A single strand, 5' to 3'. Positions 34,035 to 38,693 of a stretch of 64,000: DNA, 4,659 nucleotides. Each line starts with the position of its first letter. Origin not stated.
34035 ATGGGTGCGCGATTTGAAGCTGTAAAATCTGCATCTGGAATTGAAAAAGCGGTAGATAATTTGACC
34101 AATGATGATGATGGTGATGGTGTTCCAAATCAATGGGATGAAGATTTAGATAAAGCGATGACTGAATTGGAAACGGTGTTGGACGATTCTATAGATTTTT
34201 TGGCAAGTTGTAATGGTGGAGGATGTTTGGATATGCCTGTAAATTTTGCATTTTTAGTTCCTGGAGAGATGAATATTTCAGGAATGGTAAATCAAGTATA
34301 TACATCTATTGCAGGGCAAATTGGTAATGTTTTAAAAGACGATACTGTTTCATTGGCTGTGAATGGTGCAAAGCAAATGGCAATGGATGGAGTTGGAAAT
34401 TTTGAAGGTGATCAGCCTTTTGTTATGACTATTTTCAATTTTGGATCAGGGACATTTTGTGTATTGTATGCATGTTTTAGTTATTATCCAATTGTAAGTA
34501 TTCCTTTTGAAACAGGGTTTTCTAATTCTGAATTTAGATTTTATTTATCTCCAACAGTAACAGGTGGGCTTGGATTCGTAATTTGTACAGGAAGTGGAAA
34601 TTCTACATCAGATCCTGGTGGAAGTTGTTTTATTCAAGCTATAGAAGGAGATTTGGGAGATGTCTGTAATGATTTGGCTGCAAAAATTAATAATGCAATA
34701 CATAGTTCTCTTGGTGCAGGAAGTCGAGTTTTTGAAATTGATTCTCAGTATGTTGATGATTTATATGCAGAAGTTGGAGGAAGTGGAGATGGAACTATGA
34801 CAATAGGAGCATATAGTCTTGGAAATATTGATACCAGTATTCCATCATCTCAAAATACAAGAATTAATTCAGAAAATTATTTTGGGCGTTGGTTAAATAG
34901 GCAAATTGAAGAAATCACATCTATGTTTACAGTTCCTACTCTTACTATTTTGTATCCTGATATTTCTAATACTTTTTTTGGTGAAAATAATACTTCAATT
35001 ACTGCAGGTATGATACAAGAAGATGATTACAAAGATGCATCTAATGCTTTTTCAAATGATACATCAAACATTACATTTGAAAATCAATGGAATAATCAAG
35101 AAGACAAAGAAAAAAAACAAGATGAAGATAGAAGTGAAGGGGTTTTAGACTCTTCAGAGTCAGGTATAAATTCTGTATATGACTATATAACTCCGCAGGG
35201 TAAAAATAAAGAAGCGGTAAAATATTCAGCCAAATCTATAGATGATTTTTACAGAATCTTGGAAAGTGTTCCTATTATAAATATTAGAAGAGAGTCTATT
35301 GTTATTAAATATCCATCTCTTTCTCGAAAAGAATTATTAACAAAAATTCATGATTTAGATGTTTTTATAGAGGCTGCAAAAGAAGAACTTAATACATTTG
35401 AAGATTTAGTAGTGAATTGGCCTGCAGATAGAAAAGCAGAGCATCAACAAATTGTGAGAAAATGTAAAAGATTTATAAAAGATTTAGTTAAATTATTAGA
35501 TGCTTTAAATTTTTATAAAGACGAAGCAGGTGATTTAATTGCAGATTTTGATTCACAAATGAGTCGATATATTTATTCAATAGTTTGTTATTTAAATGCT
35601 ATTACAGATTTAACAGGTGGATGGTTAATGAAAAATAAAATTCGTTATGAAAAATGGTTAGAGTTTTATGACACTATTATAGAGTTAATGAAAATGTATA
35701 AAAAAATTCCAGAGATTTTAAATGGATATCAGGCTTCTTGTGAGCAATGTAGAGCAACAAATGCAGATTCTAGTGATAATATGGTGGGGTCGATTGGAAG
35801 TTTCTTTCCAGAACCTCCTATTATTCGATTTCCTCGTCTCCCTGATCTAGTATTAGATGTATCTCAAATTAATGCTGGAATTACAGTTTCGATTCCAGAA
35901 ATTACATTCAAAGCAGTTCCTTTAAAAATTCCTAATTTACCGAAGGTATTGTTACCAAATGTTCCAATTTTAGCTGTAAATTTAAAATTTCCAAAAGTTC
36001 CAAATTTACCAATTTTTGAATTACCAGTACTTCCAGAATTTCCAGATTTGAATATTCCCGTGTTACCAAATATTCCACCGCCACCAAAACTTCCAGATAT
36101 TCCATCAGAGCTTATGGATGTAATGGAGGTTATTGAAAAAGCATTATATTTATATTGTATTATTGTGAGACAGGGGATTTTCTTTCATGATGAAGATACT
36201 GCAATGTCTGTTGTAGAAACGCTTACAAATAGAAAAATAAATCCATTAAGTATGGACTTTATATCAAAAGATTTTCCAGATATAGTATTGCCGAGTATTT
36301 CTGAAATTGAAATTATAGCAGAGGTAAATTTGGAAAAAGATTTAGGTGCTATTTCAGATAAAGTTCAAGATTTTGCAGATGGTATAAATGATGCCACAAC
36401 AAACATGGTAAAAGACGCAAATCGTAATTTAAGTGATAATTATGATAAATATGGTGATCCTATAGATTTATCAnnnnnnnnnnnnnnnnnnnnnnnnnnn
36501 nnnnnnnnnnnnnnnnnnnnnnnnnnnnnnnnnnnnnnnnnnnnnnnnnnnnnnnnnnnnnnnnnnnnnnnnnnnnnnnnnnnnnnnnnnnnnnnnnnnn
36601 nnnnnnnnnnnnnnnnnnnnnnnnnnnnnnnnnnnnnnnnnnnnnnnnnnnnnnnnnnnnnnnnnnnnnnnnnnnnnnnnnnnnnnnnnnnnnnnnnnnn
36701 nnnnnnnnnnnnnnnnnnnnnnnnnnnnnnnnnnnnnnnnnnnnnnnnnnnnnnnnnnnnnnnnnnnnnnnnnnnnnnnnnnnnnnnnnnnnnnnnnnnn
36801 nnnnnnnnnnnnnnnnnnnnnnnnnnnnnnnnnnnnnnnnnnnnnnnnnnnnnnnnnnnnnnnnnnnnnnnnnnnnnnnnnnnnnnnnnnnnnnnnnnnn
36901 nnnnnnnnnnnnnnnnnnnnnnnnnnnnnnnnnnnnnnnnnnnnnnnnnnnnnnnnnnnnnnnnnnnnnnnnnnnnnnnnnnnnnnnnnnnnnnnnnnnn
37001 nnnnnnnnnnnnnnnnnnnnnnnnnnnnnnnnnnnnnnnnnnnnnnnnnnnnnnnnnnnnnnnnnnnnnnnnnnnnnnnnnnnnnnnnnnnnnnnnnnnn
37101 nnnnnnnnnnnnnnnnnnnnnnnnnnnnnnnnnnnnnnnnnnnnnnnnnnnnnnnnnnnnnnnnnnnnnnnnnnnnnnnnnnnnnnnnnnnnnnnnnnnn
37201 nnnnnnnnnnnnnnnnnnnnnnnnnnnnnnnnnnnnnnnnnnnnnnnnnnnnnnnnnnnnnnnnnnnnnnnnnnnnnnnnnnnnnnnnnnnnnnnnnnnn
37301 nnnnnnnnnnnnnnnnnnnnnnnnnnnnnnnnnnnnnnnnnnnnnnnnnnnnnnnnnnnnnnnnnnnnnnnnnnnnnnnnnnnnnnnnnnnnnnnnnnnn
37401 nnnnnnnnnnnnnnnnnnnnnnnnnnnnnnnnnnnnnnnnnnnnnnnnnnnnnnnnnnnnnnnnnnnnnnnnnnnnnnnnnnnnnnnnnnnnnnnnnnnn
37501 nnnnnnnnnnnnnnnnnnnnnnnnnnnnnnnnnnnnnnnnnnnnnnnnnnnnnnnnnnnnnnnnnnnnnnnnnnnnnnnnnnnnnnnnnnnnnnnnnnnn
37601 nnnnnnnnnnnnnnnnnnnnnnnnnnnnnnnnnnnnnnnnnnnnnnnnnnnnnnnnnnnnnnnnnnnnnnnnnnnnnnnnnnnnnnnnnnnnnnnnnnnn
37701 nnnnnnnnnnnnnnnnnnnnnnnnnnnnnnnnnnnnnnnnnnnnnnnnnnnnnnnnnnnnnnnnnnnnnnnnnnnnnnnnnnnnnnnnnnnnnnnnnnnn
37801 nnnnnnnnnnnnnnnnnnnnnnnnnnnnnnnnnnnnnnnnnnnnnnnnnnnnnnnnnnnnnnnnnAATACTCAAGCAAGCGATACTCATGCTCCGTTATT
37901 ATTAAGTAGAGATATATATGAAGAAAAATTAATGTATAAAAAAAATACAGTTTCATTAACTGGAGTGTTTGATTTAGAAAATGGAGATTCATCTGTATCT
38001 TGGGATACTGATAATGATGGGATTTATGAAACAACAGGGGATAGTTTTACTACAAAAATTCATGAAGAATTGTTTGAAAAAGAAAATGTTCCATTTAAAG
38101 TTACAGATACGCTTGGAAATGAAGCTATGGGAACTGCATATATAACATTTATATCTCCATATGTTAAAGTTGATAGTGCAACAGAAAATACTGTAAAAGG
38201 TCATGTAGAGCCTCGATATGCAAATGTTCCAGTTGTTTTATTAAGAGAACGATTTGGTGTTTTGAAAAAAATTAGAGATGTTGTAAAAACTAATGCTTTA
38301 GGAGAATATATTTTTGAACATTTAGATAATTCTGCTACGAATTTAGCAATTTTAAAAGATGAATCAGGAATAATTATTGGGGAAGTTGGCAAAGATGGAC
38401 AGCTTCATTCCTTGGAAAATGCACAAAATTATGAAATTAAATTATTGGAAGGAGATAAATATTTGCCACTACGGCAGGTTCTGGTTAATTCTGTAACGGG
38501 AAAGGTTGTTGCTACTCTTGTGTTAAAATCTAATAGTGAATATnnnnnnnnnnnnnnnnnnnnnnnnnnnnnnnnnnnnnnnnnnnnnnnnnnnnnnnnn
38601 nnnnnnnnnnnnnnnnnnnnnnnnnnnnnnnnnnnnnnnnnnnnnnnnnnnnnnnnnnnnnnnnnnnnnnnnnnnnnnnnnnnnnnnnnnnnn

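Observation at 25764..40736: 4990-aa protein appears anchored at both ends: N-terminal membrane anchor and C-terminal SLH triplet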

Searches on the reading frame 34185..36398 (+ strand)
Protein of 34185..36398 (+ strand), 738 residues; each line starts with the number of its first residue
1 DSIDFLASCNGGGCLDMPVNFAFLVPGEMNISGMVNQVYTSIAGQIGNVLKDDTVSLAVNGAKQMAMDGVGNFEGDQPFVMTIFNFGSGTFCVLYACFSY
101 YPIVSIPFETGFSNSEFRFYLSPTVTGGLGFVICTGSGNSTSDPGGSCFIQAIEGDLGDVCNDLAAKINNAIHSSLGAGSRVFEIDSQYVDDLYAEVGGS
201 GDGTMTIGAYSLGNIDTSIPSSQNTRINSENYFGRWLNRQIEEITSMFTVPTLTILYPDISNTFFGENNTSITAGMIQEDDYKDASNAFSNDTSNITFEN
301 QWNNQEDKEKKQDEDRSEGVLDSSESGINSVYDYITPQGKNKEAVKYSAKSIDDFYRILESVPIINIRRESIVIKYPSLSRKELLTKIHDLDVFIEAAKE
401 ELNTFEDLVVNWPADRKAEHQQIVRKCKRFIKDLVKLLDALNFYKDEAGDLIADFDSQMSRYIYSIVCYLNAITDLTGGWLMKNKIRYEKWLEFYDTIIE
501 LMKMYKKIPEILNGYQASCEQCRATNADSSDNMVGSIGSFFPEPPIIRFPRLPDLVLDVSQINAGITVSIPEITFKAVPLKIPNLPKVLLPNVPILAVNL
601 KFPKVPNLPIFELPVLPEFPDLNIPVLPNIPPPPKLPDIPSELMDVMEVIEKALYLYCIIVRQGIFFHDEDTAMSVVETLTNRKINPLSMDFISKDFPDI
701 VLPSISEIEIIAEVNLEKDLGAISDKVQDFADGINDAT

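Call 77: predict_structure(alignment_id=A6)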
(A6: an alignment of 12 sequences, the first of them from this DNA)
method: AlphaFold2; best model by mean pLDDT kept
length: 738 residues; sequences in the alignment: 12
mean_pLDDT: 47.7   pTM: 0.32
mean pLDDT of the five models: 47.7, 46.8, 44.9, 42.2, 41.4
residues with pLDDT >= 90: 0; 70-90: 96; 50-70: 240; < 50: 402
segments of 3 or more residues with pLDDT < 50: 1-115, 125-127, 139-143, 153-233, 259-300, 302-306, 308-355, 361-363, 512-544, 659-666, 682-721, 733-738
pLDDT, mean of each block of 10 residues (from residue 1): 26 26 24 28 31 35 30 29 36 25 27 47 49 55 52 42 30 27 29 34 25 24 26 54 57 51 32 31 39 43 48 38 29 30 28 47 56 71 80 85 78 72 81 86 79 68 64 59 67 66 58 44 34 36 52 61 56 69 68 57 73 64 60 63 60 53 50 54 31 31 29 35 51 44
secondary structure, 60 per line:
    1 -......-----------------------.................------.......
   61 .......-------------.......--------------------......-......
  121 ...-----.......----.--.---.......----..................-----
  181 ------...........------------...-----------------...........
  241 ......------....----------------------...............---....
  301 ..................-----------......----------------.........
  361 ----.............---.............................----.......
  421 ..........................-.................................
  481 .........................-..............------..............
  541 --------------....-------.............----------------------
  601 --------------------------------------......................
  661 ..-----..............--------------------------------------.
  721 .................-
elements in order (helices of 4 or more, strands of 3 or more residues): H2-7 H31-47 H54-67 E81-87 H108-113 E115-123 E129-135 E147-153 H158-175 H187-197 H230-246 E253-256 H279-293 H297-318 H330-335 H352-360 E365-377 H381-409 H414-446 H448-505 H507-520 H527-540 E555-558 E566-578 H639-662 H670-681 H720-737

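Call 85: fold_search(model_id=the predicted structure, library=pdb)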
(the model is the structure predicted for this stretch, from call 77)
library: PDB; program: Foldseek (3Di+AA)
matches with E <= 10: 58; with E <= 0.001: 0
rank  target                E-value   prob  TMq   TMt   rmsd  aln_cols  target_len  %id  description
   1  3nm7_A                9.0e-01  0.18  0.04  0.28  11.4        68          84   15  Crystal Structure of Borrelia burgdorferi Pur-alpha (released 2010-10-06)
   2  3nm7_B                1.4e+00  0.33  0.05  0.39  11.3        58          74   12  Crystal Structure of Borrelia burgdorferi Pur-alpha (released 2010-10-06)
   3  3fx7_B                1.8e+00  0.54  0.10  0.61   4.4        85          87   16  Crystal structure of hypothetical protein of HP0062 from Helicobacter pylori (released 2009-09-01)
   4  3n8b_B                1.8e+00  0.12  0.04  0.28  10.4        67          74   16  Crystal Structure of Borrelia burgdorferi Pur-alpha (released 2010-10-06)
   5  3nm7_C                2.0e+00  0.21  0.05  0.38  11.5        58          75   14  Crystal Structure of Borrelia burgdorferi Pur-alpha (released 2010-10-06)
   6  3o9o_B                2.4e+00  0.28  0.10  0.50   5.3        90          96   18  Crystal Structure of GBS1074, an Esat-6 homologue from Group B Streptococcus (released 2010-11-10)
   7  3nm7_D                2.6e+00  0.21  0.05  0.38  11.3        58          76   12  Crystal Structure of Borrelia burgdorferi Pur-alpha (released 2010-10-06)
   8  3fx7_A                2.8e+00  0.44  0.09  0.66   4.0        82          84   17  Crystal structure of hypothetical protein of HP0062 from Helicobacter pylori (released 2009-09-01)
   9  3n8b_A                3.0e+00  0.08  0.04  0.27  11.0        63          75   16  Crystal Structure of Borrelia burgdorferi Pur-alpha (released 2010-10-06)
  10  2p01_MODEL_1_A        3.3e+00  0.02  0.07  0.12  48.5       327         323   12  The structure of receptor-associated protein(RAP) (released 2007-08-21)
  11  2gts                  3.7e+00  0.41  0.09  0.70   2.7        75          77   16  Structure of Protein of Unknown Function HP0062 from Helicobacter pylori (released 2006-05-30)
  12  8xjf                  4.2e+00  0.03  0.03  0.09  20.3       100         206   15  Crystal structure of Arabidopsis N-amino acetyltransferase 2 bound to HEPES, Acetyl CoA, GABA, and glycerol (released 2024-12-25)
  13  6tz9_A                4.4e+00  0.04  0.09  0.25  15.4       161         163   13  CryoEM reconstruction of membrane-bound ESCRT-III filament composed of CHMP1B only (released 2020-04-08)
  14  8fkr_LE               4.4e+00  0.03  0.05  0.18  15.7       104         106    7  Human nucleolar pre-60S ribosomal subunit (State B1) (released 2023-07-12)
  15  5eiu_D                4.7e+00  0.38  0.09  0.48   9.7        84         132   18  Mini TRIM5 B-box 2 dimer C2 crystal form (released 2016-06-15)
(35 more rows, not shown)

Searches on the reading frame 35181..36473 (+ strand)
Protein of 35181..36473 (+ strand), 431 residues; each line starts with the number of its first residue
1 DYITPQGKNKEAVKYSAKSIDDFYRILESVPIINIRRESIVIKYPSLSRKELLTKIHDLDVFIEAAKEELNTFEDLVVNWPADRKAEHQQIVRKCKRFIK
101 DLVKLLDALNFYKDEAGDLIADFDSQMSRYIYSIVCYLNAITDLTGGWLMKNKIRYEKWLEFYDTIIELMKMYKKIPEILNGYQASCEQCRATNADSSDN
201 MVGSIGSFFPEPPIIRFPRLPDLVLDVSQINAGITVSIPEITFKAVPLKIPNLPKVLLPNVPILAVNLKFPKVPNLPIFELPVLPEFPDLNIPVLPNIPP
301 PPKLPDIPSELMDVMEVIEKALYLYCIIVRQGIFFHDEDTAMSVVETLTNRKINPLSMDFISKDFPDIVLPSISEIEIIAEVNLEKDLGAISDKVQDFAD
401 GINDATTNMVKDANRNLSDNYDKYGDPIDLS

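Call 32: find_homologous_proteins(query=A1, max_evalue=0.001)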
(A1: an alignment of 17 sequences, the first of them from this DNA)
Query A1 (17 sequences) (431 aa, profile of the alignment): 6 proteins with E <= 0.001 among 8000 candidates.
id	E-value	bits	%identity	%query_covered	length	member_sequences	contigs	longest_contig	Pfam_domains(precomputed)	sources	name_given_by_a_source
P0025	8.7e-131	455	33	69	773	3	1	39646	-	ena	-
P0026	5.5e-122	426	30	65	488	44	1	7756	-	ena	-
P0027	4.9e-107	377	30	64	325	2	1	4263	-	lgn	-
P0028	4.8e-106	373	29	64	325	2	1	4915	-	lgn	-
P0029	7.0e-93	330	35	37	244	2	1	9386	-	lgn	-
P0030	7.5e-40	155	19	41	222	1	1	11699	-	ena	-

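Call 35: search_solved_structures(query=A1, max_evalue=10)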
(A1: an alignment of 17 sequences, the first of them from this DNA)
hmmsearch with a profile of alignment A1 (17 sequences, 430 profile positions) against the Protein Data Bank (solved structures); distinct sequences matched with E-value up to 10: 39.
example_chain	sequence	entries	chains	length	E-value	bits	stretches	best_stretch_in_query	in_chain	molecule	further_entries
6xf1_A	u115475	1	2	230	0.0027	19.8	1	22-196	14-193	Nesprin-2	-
3g6b_A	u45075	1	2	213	0.0034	19.5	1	60-156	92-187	Methyl-accepting chemotaxis protein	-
3g67_A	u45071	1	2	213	0.073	15.1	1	60-155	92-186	Methyl-accepting chemotaxis protein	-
5woy_A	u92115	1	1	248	0.13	14.3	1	38-126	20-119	Phosphoenolpyruvate-protein phosphotransferase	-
9r1j_A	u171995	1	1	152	0.25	13.4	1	65-158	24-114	sc-apCC-4-NR-1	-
4jjy_A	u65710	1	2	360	0.3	13.1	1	131-201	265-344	Programmed cell death 6-interacting protein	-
6kos_A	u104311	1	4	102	0.33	13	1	96-171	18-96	SUWA (Super WA20)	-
2oex_A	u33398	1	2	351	0.42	12.6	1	130-201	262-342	Programmed cell death 6-interacting protein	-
2ojq_A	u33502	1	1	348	0.45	12.5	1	154-201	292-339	Programmed cell death 6-interacting protein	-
7tbi_M1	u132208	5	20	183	0.47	12.4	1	52-165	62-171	Nsp1 | NUP62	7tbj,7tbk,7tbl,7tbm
7b5h_AE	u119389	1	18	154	0.5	12.4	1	80-153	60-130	All3316 protein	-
5cws_C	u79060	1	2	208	0.51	12.3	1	52-165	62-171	Nucleoporin NSP1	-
8oyv_A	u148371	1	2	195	0.51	12.3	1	55-141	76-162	De novo designed soluble Claudin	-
7upo_B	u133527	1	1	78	0.58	12.2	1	52-122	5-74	DHT03 protein B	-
2osz_A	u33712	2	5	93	0.71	11.9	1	58-124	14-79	Nucleoporin p58/p45 | Nucleoporin Nup58/Nup45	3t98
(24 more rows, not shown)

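Call 45: find_related_loci(query=window:35181-36473:+, collection=genome_contigs, flank=10000)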
Query window:35181-36473:+ (431 aa) in genome_contigs; peptide patterns used: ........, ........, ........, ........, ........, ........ (x = any residue, [..] = any of these).
102 stretches matched a pattern, but none encodes a relative of the query by tblastn (E <= 1e-3).

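Call 47: search_protein_representatives(alignment_id=A1)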
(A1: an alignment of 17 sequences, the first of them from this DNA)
Query: 17 sequences, 430 profile positions. Proteins with E-value up to 0.001 (for the whole library): 603; up to 1e-10: 475; up to 1e-30: 352. The best 150 are listed.
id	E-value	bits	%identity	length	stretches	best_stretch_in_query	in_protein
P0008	1.3e-187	640.4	-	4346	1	10-430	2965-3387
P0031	1.0e-181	621.0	-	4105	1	16-430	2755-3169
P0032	1.1e-181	620.8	-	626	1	13-429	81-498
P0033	1.3e-177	607.4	-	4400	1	3-430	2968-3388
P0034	3.3e-177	606.1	-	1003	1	3-430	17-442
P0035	2.0e-176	603.5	-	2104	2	4-428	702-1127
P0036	7.4e-171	585.2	-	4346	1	6-430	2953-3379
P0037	1.0e-168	578.1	-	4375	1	2-430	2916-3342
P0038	1.1e-166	571.4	-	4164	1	11-430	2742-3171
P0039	1.8e-166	570.8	-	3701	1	16-430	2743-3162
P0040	1.3e-165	567.9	-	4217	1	12-429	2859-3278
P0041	8.1e-165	565.3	-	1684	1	11-430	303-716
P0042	7.2e-161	552.3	-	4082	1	12-430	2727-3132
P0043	2.1e-156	537.6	-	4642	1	10-430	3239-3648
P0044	1.4e-155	534.8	-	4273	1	3-420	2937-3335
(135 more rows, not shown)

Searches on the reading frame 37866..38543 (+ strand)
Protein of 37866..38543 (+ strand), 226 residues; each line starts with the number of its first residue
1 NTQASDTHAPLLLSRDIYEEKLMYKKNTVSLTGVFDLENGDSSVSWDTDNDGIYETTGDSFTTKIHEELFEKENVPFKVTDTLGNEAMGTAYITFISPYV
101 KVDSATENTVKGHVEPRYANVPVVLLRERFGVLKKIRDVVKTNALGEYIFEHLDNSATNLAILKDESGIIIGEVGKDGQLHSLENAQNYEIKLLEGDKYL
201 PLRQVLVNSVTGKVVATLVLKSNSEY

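Call 57: search_solved_structures(query=A5, max_evalue=10)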
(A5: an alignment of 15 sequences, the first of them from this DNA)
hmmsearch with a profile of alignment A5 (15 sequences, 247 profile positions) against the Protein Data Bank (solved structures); distinct sequences matched with E-value up to 10: 2.
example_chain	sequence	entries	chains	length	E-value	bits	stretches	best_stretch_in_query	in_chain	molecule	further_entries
6xi3_AAA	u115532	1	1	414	0.0071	19.3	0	55-111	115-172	Large adhesion protein (Lap) involved in biofilm formation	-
1pvt_A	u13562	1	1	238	0.38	13.7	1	166-231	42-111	sugar-phosphate aldolase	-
